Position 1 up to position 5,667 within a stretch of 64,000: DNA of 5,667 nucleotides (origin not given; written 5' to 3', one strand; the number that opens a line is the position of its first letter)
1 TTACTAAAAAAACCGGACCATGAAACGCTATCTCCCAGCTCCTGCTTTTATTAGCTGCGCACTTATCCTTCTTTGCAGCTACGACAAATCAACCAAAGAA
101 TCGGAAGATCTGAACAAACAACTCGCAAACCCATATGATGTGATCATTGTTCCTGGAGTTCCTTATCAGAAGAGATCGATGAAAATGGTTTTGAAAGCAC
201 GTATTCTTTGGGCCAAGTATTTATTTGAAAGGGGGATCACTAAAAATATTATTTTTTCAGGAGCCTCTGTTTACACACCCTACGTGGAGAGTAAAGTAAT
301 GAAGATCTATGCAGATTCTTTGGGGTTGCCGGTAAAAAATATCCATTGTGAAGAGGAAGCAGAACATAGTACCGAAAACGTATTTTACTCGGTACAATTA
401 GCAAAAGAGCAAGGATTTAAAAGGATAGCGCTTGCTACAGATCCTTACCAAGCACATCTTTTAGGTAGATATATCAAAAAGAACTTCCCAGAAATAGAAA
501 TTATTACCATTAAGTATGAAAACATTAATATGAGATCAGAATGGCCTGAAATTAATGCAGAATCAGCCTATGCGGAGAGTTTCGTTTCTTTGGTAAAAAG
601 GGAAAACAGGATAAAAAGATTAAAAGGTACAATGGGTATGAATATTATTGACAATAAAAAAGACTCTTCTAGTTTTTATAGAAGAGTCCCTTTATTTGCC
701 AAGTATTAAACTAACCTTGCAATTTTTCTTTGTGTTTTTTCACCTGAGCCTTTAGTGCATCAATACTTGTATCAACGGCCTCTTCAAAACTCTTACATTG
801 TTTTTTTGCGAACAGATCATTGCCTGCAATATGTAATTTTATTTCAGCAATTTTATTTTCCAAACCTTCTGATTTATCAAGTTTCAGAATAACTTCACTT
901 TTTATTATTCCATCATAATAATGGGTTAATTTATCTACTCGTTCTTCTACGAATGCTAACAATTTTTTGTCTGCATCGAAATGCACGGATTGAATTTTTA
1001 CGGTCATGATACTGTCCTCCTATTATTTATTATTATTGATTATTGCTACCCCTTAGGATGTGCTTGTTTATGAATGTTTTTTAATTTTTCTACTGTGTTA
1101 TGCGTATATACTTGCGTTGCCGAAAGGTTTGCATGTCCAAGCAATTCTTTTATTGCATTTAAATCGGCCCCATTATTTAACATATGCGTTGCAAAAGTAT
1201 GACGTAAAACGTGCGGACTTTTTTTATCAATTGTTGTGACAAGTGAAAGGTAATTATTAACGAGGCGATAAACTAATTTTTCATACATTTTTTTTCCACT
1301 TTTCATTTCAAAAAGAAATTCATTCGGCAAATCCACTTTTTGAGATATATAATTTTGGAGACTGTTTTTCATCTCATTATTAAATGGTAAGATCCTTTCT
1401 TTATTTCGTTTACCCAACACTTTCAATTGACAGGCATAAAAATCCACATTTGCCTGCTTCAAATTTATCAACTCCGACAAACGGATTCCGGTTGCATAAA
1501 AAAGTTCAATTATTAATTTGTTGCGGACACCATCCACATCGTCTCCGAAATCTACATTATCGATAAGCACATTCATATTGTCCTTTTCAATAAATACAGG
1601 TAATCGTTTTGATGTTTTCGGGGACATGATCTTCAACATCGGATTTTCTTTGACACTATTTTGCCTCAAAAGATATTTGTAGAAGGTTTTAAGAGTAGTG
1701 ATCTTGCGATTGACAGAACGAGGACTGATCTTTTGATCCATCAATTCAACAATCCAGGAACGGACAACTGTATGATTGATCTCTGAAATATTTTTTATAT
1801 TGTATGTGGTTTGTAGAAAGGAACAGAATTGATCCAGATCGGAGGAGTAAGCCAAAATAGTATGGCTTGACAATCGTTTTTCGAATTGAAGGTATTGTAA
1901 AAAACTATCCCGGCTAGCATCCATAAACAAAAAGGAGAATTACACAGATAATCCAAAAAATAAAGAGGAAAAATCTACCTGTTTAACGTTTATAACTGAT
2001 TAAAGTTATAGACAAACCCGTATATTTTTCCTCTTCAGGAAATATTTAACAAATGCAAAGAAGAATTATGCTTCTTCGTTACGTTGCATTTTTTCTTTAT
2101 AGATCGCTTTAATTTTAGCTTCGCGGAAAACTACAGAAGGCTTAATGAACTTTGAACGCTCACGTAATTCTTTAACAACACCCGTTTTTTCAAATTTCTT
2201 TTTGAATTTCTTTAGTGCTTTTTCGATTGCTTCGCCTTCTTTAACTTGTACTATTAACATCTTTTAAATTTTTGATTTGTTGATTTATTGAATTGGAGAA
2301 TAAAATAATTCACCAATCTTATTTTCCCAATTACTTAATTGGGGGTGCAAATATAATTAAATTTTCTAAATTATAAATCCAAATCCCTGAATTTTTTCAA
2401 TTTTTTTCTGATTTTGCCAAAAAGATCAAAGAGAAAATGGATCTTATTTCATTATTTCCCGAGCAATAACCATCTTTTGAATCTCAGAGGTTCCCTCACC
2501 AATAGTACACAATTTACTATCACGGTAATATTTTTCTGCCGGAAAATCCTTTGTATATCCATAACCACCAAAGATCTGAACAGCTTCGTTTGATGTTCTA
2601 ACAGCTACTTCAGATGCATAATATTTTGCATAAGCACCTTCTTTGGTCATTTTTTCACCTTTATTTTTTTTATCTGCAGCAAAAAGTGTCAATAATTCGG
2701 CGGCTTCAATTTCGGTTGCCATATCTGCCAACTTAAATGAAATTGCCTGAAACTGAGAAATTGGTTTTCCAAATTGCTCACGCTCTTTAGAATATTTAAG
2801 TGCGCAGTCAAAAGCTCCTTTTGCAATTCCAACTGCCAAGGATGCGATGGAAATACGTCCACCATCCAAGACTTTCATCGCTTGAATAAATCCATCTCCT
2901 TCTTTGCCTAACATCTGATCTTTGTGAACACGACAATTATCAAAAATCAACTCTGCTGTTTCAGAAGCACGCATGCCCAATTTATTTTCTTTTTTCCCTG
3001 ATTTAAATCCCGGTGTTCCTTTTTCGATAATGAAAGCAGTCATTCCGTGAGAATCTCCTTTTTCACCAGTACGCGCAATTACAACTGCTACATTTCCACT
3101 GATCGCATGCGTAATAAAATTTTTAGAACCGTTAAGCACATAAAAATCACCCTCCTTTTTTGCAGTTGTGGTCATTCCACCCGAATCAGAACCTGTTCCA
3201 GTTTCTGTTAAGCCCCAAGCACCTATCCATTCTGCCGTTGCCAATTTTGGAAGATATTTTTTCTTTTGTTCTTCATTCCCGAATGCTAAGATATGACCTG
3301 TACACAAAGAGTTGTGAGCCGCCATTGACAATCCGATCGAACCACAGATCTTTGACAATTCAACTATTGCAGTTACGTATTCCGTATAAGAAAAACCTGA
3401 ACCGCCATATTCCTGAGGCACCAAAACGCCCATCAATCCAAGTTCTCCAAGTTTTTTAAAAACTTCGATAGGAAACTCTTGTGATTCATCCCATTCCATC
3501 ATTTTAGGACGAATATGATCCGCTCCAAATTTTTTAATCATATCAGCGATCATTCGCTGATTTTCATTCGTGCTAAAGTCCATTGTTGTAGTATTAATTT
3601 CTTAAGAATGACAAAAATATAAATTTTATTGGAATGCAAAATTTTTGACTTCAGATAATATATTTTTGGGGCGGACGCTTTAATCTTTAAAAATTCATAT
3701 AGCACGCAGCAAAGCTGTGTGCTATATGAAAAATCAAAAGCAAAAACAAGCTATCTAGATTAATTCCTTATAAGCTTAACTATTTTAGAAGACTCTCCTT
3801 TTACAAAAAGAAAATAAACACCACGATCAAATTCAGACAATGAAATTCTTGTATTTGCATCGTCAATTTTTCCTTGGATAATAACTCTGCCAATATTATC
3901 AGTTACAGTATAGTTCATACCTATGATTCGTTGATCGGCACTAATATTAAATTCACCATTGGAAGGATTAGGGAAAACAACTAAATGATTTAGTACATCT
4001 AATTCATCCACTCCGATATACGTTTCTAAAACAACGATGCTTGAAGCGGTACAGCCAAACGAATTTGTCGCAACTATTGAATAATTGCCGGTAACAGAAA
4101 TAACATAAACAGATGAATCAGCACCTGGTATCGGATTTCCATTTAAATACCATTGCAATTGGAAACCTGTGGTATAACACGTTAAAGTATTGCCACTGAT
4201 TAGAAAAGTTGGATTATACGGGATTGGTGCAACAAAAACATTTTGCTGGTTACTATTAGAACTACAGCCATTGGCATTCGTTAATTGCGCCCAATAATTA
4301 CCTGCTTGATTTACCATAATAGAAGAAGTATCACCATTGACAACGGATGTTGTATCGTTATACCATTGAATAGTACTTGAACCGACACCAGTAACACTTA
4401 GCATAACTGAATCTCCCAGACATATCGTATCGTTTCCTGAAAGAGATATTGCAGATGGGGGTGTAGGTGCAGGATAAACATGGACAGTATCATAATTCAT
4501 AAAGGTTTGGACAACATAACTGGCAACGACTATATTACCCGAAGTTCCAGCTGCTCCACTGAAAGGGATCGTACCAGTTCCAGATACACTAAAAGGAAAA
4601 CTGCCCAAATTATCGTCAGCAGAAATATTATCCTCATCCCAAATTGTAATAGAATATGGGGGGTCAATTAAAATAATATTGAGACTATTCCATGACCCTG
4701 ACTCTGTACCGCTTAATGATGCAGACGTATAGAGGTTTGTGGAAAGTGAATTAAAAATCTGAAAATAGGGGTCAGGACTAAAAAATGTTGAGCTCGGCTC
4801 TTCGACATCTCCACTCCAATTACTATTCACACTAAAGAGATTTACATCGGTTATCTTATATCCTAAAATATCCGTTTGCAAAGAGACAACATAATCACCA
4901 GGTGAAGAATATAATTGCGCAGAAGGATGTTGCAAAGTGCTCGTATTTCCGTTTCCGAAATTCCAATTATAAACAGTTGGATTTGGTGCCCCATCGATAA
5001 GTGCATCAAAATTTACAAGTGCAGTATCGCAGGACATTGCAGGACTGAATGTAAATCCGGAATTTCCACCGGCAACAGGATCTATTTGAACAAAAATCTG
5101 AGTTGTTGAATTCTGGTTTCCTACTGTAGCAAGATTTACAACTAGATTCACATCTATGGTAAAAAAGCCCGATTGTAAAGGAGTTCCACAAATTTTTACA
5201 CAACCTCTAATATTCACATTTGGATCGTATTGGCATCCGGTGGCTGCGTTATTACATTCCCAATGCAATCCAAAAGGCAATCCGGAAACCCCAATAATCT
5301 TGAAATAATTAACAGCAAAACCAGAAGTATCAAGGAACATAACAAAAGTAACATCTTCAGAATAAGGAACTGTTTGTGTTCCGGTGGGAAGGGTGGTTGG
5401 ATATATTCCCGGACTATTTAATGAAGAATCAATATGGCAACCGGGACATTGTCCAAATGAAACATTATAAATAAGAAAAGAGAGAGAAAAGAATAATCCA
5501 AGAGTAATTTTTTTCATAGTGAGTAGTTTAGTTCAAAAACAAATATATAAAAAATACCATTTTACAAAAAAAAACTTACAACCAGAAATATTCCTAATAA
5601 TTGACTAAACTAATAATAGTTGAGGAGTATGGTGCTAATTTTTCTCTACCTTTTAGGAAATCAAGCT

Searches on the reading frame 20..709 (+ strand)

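Call 66: search_protein_families(library=pfam, proteins=[window:20-709:+], max_evalue=0.001)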
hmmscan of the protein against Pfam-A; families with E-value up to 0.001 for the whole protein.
window:20-709:+ (229 aa): 1 family
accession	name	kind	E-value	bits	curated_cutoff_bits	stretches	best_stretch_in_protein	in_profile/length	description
PF02698.23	DUF218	-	8.1e-14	52.1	27.6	1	40-155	1-103/133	DUF218 domain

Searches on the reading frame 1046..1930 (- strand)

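Call 66: search_protein_families(library=pfam, proteins=[window:1046-1930:-], max_evalue=0.001)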
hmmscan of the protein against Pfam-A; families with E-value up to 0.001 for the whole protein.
window:1046-1930:- (294 aa): 3 families
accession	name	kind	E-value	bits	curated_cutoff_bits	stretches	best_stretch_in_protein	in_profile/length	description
PF00589.27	Phage_integrase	-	1.7e-39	135.8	27.1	1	113-280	2-170/172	Phage integrase family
PF02899.23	Phage_int_SAM_1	-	1.8e-20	73.5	22.3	1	8-91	2-83/83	Phage integrase, N-terminal SAM-like domain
PF13495.12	Phage_int_SAM_4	-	1e-06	29.5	27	1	8-90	3-81/85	Phage integrase, N-terminal SAM-like domain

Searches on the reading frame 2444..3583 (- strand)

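Call 66: search_protein_families(library=pfam, proteins=[window:2444-3583:-], max_evalue=0.001)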
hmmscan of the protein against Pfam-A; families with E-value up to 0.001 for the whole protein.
window:2444-3583:- (379 aa): 5 families
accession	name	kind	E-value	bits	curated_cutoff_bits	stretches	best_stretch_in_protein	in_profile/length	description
PF00441.29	Acyl-CoA_dh_1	-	1e-49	169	22.4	1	229-377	1-149/150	Acyl-CoA dehydrogenase, C-terminal domain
PF02771.21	Acyl-CoA_dh_N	-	4.5e-39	133.8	22.9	1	6-118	1-113/113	Acyl-CoA dehydrogenase, N-terminal domain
PF02770.24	Acyl-CoA_dh_M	-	6.8e-24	84.3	33.3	1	123-217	2-97/97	Acyl-CoA dehydrogenase, middle domain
PF08028.16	Acyl-CoA_dh_2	-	7.6e-21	75.2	22.7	1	245-361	2-128/134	Acyl-CoA dehydrogenase, C-terminal domain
PF22924.1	ACOX_C_alpha1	-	0.00042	20.6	27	0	262-376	49-167/169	Acyl-CoA oxidase, C-alpha1 domain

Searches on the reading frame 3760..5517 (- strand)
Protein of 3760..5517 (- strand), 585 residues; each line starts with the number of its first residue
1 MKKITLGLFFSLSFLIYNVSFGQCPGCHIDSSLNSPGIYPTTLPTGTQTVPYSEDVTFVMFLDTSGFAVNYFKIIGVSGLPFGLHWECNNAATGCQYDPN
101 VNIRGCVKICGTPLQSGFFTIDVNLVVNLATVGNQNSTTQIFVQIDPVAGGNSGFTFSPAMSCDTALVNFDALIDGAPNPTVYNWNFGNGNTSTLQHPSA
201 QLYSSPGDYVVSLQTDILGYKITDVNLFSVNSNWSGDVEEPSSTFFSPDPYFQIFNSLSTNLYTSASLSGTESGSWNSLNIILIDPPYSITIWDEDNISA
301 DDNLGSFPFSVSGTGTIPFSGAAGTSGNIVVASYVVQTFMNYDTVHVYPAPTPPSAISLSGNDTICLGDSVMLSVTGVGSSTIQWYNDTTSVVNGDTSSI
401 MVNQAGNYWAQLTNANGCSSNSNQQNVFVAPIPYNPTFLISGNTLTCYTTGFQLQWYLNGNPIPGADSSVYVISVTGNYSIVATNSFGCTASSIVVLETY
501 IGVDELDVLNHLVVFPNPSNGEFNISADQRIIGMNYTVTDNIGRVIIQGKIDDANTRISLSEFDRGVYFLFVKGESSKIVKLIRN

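Call 66: search_protein_families(library=pfam, proteins=[window:3760-5517:-], max_evalue=0.001)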
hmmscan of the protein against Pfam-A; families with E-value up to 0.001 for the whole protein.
window:3760-5517:- (585 aa): 5 families
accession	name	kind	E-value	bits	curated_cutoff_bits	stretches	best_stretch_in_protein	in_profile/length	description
PF19081.6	Ig_7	-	1.6e-10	41.6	27.3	1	354-431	1-84/84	Ig-like domain CHU_C associated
PF18962.6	Por_Secre_tail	-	3.9e-10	40.3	27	1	514-582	1-73/75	Secretion system C-terminal sorting domain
PF18911.6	PKD_4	-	4.1e-08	33.6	27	1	162-214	14-67/85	PKD domain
PF00801.26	PKD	-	5e-06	26.9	23.5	1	167-214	16-64/80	PKD domain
PF13927.12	Ig_3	-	0.0003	21.7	30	0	357-400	4-50/78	Immunoglobulin domain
